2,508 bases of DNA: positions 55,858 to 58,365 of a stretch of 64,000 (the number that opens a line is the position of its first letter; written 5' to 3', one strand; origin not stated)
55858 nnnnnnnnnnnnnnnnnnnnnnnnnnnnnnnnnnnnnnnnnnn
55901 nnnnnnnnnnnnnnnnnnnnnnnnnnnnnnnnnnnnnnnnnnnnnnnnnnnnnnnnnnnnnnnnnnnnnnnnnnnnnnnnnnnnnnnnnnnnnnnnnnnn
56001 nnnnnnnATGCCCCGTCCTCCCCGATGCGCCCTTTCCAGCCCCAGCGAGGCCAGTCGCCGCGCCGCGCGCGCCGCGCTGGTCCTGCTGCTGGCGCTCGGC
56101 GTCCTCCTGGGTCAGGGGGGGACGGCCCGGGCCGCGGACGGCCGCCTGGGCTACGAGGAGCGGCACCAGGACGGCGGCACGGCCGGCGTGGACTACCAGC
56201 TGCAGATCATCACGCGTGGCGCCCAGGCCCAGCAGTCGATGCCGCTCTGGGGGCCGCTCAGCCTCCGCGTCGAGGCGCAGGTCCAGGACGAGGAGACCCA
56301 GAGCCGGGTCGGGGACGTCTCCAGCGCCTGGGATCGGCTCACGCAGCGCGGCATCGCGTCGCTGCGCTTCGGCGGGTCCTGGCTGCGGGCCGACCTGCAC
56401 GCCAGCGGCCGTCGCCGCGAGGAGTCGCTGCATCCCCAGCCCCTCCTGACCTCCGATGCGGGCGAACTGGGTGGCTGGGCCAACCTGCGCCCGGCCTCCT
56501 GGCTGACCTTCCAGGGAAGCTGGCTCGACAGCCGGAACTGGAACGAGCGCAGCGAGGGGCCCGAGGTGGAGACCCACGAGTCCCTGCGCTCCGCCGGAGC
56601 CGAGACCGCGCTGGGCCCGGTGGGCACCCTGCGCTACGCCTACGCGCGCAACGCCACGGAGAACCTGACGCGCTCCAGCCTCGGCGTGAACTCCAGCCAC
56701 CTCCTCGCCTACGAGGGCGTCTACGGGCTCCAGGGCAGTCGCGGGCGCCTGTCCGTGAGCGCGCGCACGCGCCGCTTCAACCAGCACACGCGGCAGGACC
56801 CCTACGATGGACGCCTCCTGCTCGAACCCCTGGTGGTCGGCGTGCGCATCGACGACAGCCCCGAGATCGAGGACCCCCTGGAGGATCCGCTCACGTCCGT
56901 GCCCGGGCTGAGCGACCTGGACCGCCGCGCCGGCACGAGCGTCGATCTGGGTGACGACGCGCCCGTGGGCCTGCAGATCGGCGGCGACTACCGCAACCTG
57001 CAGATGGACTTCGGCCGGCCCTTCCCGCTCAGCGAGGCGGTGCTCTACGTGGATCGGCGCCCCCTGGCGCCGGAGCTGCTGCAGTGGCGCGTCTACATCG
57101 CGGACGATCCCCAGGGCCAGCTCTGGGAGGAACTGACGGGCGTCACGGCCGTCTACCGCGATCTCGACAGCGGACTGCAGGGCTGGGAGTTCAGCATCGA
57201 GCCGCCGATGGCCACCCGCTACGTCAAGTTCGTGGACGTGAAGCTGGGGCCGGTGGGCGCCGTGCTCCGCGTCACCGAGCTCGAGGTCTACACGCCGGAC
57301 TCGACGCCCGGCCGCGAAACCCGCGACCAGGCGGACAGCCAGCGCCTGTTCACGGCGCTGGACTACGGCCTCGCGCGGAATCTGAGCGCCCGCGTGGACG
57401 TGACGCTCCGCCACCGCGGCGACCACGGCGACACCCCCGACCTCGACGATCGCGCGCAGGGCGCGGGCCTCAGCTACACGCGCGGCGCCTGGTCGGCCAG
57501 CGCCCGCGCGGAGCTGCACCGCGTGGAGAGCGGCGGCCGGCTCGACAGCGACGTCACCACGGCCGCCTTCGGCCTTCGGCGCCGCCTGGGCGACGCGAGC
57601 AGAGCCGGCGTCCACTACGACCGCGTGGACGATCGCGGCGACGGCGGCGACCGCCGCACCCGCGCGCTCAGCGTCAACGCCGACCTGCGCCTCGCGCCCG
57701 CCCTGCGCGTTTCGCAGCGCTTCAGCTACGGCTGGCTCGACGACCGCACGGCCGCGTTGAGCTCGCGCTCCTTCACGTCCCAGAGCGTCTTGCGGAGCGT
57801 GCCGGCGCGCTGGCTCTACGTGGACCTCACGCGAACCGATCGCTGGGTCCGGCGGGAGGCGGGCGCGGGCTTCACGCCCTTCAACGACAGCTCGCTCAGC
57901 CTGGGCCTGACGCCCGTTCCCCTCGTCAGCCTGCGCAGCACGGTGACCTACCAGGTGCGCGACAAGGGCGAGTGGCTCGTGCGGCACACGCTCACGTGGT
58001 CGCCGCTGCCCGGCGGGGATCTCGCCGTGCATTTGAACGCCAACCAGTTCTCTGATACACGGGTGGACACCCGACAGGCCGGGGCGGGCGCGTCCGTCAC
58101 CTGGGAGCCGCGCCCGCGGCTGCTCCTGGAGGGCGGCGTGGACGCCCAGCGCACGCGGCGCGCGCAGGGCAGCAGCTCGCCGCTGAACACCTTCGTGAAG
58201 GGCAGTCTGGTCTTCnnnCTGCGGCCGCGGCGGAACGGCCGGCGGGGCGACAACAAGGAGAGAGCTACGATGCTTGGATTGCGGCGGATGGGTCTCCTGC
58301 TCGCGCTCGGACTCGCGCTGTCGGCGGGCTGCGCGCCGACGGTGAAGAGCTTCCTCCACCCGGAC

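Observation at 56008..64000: Five-gene operon linking a discoidin-insert outer-membrane barrel, LpoB-like lipoproteins, a SurA-like PPIase and a >=32-haem cytochrome: candidate non-canonical porin-cytochrome electron conduit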

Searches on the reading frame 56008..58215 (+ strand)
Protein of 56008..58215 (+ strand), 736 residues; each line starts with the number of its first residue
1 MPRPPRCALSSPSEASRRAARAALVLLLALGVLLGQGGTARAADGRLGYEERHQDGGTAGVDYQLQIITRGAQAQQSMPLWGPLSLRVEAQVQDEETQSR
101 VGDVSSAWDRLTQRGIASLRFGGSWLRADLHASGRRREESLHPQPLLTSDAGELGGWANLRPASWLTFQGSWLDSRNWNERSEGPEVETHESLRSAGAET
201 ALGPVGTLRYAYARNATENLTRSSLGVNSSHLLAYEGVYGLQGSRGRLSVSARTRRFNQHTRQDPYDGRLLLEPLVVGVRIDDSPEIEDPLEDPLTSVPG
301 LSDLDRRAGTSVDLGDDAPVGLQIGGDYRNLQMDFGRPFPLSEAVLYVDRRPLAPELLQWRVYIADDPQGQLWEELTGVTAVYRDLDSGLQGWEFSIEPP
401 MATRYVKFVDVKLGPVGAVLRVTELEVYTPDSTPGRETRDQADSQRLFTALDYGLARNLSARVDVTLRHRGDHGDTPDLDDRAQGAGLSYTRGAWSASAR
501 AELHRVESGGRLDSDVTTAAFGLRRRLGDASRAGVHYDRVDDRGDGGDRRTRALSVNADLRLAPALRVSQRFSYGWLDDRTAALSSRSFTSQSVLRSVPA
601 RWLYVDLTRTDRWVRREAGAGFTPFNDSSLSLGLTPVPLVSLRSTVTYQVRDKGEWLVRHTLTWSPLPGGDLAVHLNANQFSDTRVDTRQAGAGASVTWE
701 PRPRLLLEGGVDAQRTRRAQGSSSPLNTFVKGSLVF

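Call 5: search_protein_families(library=pfam, proteins=[window:56008-58215:+], max_evalue=0.1)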
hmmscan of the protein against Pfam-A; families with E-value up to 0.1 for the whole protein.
window:56008-58215:+ (736 aa): 1 family
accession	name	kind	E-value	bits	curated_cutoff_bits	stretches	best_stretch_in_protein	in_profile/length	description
PF13609.12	Porin_4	-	0.00063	20.1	27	1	449-568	188-298/310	Gram-negative porin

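Call 6: search_protein_families(library=ncbifam, proteins=[window:56008-58215:+], max_evalue=0.1)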
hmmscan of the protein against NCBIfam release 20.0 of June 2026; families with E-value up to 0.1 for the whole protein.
window:56008-58215:+ (736 aa): 0 families

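Call 20: find_homologous_proteins(query=window:56008-58215:+, max_evalue=0.001)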
Query window:56008-58215:+ (736 aa): 20 proteins with E <= 0.001 among 8000 candidates.
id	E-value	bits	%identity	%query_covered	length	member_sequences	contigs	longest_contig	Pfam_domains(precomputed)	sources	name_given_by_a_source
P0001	0.0e+0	1643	100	100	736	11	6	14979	-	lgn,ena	-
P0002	3.4e-246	837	56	97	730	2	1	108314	-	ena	-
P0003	1.4e-243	829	56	94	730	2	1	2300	-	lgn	-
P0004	9.5e-227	773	55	95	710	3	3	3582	-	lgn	-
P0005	7.0e-222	757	54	94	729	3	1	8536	-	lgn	-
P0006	5.8e-212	724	50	100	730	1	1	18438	-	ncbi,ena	-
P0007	1.2e-153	531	41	94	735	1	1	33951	-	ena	-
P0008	5.9e-116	407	35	94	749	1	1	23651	-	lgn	-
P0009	6.2e-116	407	35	99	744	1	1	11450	-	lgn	-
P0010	4.0e-115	404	34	100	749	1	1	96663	-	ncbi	ncbi:MAG: hypothetical protein ABIK65_09030 [Candidatus Eisenbacteria bacterium]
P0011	2.7e-110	388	34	94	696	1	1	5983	-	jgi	jgi:hypothetical protein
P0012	3.6e-91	325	34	95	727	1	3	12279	-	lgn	-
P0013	9.2e-91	323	33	94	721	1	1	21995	-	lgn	-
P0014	9.3e-91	323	33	98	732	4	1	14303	-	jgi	jgi:hypothetical protein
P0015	3.9e-90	321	32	96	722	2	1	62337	-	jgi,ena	-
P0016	2.6e-89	319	33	94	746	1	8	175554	-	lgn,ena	-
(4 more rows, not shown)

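Call 32: find_encoding_contigs(protein=P0002, flank=10000, max_places=1)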
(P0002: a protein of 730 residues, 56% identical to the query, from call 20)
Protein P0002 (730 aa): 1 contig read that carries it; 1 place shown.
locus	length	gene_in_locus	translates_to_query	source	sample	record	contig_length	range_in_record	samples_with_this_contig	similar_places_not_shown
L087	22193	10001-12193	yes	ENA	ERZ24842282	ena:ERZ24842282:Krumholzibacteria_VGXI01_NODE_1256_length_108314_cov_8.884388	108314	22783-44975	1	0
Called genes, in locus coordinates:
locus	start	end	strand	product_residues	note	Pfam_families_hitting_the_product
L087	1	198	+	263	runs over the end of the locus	PF01628:HrcA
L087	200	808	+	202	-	PF01025:GrpE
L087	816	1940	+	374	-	PF00226:DnaJ, PF01556:DnaJ_C, PF00684:DnaJ_CXXCXGXG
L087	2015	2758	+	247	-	PF20260:PUA_4, PF04452:Methyltrans_RNA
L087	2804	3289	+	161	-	PF09424:YqeY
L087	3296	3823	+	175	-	PF02674:Colicin_V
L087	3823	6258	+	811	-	PF00488:MutS_V, PF20297:MSSS (weak), PF01713:Smr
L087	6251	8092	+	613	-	PF01807:Zn_ribbon_DnaG, PF08275:DNAG_N, PF01751:Toprim, PF13155:Toprim_2, PF13362:Toprim_3, PF13662:Toprim_4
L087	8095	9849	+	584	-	PF03979:Sigma70_r1_1 (weak), PF00140:Sigma70_r1_2, PF04542:Sigma70_r2, PF04539:Sigma70_r3, PF04545:Sigma70_r4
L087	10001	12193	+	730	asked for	-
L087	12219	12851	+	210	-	-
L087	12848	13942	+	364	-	-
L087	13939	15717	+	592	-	PF13145:Rotamase_2, PF00639:Rotamase, PF13616:Rotamase_3, PF13145:Rotamase_2 (weak)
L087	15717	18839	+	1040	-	-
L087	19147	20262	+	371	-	PF01436:NHL (faint)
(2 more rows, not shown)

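Call 33: find_encoding_contigs(protein=P0007, flank=10000, max_places=1)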
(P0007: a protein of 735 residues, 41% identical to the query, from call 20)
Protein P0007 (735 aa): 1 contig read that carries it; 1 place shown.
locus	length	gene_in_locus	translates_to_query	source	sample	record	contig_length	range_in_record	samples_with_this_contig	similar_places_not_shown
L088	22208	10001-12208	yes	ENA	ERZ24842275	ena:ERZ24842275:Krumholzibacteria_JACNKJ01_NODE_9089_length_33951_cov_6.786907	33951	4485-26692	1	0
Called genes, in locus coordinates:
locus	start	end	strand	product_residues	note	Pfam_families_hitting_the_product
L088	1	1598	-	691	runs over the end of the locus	PF13205:Big_5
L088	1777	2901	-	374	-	PF01145:Band_7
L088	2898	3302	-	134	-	PF00392:GntR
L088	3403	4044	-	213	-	-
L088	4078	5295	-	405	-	PF02771:Acyl-CoA_dh_N, PF02770:Acyl-CoA_dh_M, PF00441:Acyl-CoA_dh_1, PF22924:ACOX_C_alpha1 (faint), PF08028:Acyl-CoA_dh_2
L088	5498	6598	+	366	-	PF09699:Paired_CXXCH_1 (faint)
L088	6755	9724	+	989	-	PF01564:Spermine_synth, PF14559:TPR_19 (faint), PF07719:TPR_2 (faint)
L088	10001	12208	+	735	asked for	-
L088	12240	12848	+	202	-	-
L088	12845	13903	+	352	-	-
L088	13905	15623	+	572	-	PF13145:Rotamase_2, PF13616:Rotamase_3, PF00639:Rotamase, PF13145:Rotamase_2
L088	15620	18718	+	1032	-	-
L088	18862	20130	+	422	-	PF01436:NHL (faint)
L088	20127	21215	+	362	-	PF09699:Paired_CXXCH_1 (faint)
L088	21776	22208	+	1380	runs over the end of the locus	PF13860:FlgD_ig (weak)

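Call 34: find_encoding_contigs(protein=P0010, flank=10000, max_places=1)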
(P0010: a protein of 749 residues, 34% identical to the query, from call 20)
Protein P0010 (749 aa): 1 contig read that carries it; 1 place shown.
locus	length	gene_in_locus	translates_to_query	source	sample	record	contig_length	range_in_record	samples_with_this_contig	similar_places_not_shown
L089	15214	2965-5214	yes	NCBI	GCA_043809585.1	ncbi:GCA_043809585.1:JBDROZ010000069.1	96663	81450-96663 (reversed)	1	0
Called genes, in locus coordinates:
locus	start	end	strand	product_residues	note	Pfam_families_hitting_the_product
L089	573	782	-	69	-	PF03459:TOBE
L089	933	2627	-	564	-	PF27052:Lysyl_endopep_N, PF13860:FlgD_ig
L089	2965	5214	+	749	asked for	-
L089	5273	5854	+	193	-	-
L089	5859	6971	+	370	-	-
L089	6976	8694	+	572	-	PF13145:Rotamase_2, PF13616:Rotamase_3, PF00639:Rotamase, PF13145:Rotamase_2 (weak)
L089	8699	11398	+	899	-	-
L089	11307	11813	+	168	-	PF14522:Cytochrome_C7 (faint), PF22113:Mtrc-MtrF_II-IV_dom (faint), PF09699:Paired_CXXCH_1, PF14537:Cytochrom_c3_2 (weak), PF09699:Paired_CXXCH_1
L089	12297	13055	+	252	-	PF01436:NHL (faint)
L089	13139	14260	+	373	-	PF14537:Cytochrom_c3_2 (faint), PF09699:Paired_CXXCH_1 (faint)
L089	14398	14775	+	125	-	-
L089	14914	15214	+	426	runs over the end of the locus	PF02321:OEP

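Call 35: find_encoding_contigs(protein=P0016, flank=10000, max_places=1)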
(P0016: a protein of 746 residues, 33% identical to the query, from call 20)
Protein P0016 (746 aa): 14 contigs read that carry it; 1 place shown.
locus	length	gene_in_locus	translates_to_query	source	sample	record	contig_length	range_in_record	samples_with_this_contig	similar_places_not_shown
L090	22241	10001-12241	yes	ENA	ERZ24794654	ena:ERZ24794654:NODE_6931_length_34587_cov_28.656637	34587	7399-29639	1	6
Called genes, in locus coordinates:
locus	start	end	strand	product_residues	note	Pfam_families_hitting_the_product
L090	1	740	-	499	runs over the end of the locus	PF14537:Cytochrom_c3_2 (faint), PF14522:Cytochrome_C7 (weak)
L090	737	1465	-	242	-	PF01292:Ni_hydr_CYTB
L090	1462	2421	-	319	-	PF14522:Cytochrome_C7 (faint), PF14537:Cytochrom_c3_2 (faint), PF22113:Mtrc-MtrF_II-IV_dom (faint), PF09699:Paired_CXXCH_1 (faint)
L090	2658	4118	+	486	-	PF03264:Cytochrom_NNT (weak)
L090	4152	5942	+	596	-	PF14522:Cytochrome_C7 (faint), PF14537:Cytochrom_c3_2 (faint), PF22113:Mtrc-MtrF_II-IV_dom (faint), PF09699:Paired_CXXCH_1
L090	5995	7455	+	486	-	PF02335:Cytochrom_C552 (faint), PF14522:Cytochrome_C7 (faint), PF22113:Mtrc-MtrF_II-IV_dom, PF13435:Cytochrome_C554 (weak)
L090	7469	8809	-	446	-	PF13229:Beta_helix, PF13860:FlgD_ig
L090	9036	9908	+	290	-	PF09699:Paired_CXXCH_1 (faint), PF14537:Cytochrom_c3_2 (faint)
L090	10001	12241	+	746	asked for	-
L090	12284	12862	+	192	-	-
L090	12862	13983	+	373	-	-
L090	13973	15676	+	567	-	PF13623:SurA_N_2 (faint), PF13145:Rotamase_2, PF13616:Rotamase_3, PF00639:Rotamase, PF13145:Rotamase_2 (weak)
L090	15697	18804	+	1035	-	-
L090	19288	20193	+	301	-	PF01436:NHL (faint), PF17170:DUF5128 (weak)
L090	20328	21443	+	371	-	PF22113:Mtrc-MtrF_II-IV_dom (faint), PF09699:Paired_CXXCH_1 (faint)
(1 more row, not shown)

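Call 52: predict_structure(alignment_id=A2)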
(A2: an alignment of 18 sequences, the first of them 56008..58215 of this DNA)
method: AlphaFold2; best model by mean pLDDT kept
length: 736 residues; sequences in the alignment: 18
mean_pLDDT: 86.6   pTM: 0.63
mean pLDDT of the five models: 86.6, 85.0, 82.0, 80.9, 79.2
residues with pLDDT >= 90: 420; 70-90: 227; 50-70: 66; < 50: 23
segments of 3 or more residues with pLDDT < 50: 1-13, 35-40, 323-325
pLDDT, mean of each block of 10 residues (from residue 1): 30 53 70 50 88 85 91 94 93 94 83 97 95 95 81 97 95 94 78 97 91 94 90 95 85 96 75 86 64 77 84 80 59 88 91 79 78 79 74 88 89 76 90 77 95 93 95 77 95 92 85 79 91 96 86 97 93 96 94 96 96 92 94 93 96 90 91 96 92 97 94 88 91 96
secondary structure, 60 per line:
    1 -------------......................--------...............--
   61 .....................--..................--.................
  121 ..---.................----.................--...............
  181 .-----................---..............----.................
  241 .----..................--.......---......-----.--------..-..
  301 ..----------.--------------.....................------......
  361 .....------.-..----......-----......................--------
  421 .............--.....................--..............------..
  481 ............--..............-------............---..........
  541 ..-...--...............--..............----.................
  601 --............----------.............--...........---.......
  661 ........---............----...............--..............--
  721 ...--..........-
elements in order (helices of 4 or more, strands of 3 or more residues): H14-35 E44-58 E61-81 E84-101 E104-122 E126-142 E147-163 E166-181 E187-202 E206-219 E224-241 E246-263 E266-272 E276-281 H299-302 E328-348 E358-365 E380-385 E391-412 E421-433 E436-456 E459-472 E479-492 E495-508 E516-527 E531-542 E549-563 E566-579 E584-600 E603-614 E625-637 E640-650 E654-668 E672-683 E688-702 E705-718 E721-723 E726-735

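Call 54: fold_search(model_id=the predicted structure, library=pdb)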
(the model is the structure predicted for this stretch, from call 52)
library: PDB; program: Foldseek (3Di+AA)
matches with E <= 10: 831; with E <= 0.001: 237
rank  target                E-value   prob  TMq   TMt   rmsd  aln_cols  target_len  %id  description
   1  5fok_B                1.1e-10  1.00  0.22  0.23  17.7       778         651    9  Crystal structure of the siderophore receptor PiuA from Pseudomonas aeruginosa (released 2016-05-11)
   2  5fok_A                6.4e-10  1.00  0.22  0.23  17.8       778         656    9  Crystal structure of the siderophore receptor PiuA from Pseudomonas aeruginosa (released 2016-05-11)
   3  5fp1                  1.2e-09  1.00  0.24  0.24  18.7       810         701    8  Crystal structure of the siderophore receptor PiuA from Acinetobacter baumannii (released 2016-05-11)
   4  5nec_B                1.4e-09  1.00  0.22  0.24  19.4       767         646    9  Crystal structure of the siderophore receptor PiuD from Pseudomonas aeruginosa (released 2018-02-07)
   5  6r2q_B                2.3e-09  1.00  0.37  0.41  16.0       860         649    6  Structure of the Mtr complex (released 2020-04-22)
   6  5nec_A                3.1e-09  1.00  0.23  0.25  20.2       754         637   10  Crystal structure of the siderophore receptor PiuD from Pseudomonas aeruginosa (released 2018-02-07)
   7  6bpn                  3.9e-09  1.00  0.25  0.27  19.9       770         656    8  The crystal structure of the Ferric-Catecholate import receptor Fiu from E. coli K12: Open form (C2221) (released 2018-11-28)
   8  1kmo                  4.1e-09  1.00  0.24  0.25  17.6       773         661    8  Crystal structure of the Outer Membrane Transporter FecA (released 2002-03-06)
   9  5mzs                  4.3e-09  1.00  0.26  0.26  18.6       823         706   10  Crystal structure of the ferric enterobactin receptor (PfeA) mutant (R480A_Q482A) from Pseudomonas aeruginosa (released 2018-02-14)
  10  1kmp                  9.3e-09  1.00  0.26  0.28  16.6       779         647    8  Crystal structure of the Outer Membrane Transporter FecA Complexed with Ferric Citrate (released 2002-03-06)
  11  5m9b                  1.2e-08  1.00  0.25  0.26  17.9       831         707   10  Crystal structure of the ferric enterobactin receptor (PfeA) from Pseudomonas aeruginosa (released 2018-02-21)
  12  6h7v_A                1.2e-08  1.00  0.25  0.26  19.7       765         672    9  Crystal structure of BauA, the Ferric preacinetobactin receptor from Acinetobacter baumannii (released 2018-10-10)
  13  9a3c_MODEL_1_A        1.4e-08  1.00  0.23  0.23  20.4       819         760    7  Model of E. coli Fiu by in-cell photo-crosslinking MS and deep learning (released 2023-02-24)
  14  5out                  1.6e-08  1.00  0.26  0.26  18.9       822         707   10  CRYSTAL STRUCTURE OF THE FERRIC ENTEROBACTIN RECEPTOR (PFEA) MUTANT (G324V) FROM PSEUDOMONAS AERUGINOSA (released 2018-09-05)
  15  1po3_B                1.7e-08  1.00  0.24  0.27  16.9       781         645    8  Crystal structure of ferric citrate transporter FecA in complex with ferric citrate (released 2003-11-18)
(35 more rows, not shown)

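Call 68: search_protein_representatives(alignment_id=A2)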
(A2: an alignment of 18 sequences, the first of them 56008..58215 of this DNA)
Query: 18 sequences, 733 profile positions. Proteins with E-value up to 0.001 (for the whole library): 547; up to 1e-10: 346; up to 1e-30: 81. The best 150 are listed.
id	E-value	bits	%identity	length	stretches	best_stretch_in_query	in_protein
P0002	0.0e+00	1049.1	-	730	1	4-733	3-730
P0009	0.0e+00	1012.4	-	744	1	11-733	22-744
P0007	4.0e-288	974.2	-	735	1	16-733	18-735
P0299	5.3e-258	874.7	-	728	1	17-733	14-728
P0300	5.5e-252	854.8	-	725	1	16-733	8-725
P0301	1.2e-238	810.6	-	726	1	16-733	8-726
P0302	3.4e-235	799.3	-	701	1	34-733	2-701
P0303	2.5e-234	796.4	-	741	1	22-733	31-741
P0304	8.1e-234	794.7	-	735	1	10-733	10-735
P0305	1.4e-231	787.3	-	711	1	25-733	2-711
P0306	7.5e-230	781.6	-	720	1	23-733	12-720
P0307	5.3e-228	775.5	-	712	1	23-733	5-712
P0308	1.1e-225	767.8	-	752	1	11-733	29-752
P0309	2.6e-223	760.0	-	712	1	26-733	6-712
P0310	2.3e-221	753.6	-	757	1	21-733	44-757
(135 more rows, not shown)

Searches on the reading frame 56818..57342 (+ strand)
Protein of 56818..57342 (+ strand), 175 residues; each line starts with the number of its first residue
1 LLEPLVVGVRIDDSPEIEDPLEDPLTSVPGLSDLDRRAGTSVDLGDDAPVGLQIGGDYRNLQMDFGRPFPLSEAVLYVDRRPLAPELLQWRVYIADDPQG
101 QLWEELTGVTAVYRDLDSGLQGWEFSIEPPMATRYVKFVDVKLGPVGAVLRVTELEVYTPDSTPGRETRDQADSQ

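Call 48: search_protein_families(library=pfam, proteins=[window:56818-57342:+], max_evalue=10)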
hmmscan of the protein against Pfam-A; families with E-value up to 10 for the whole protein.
seq(175 aa): 1 family
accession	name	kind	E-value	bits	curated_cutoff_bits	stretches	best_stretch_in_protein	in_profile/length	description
PF00754.31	F5_F8_type_C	-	0.018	15.6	28.2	1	59-142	35-114/127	F5/8 type C domain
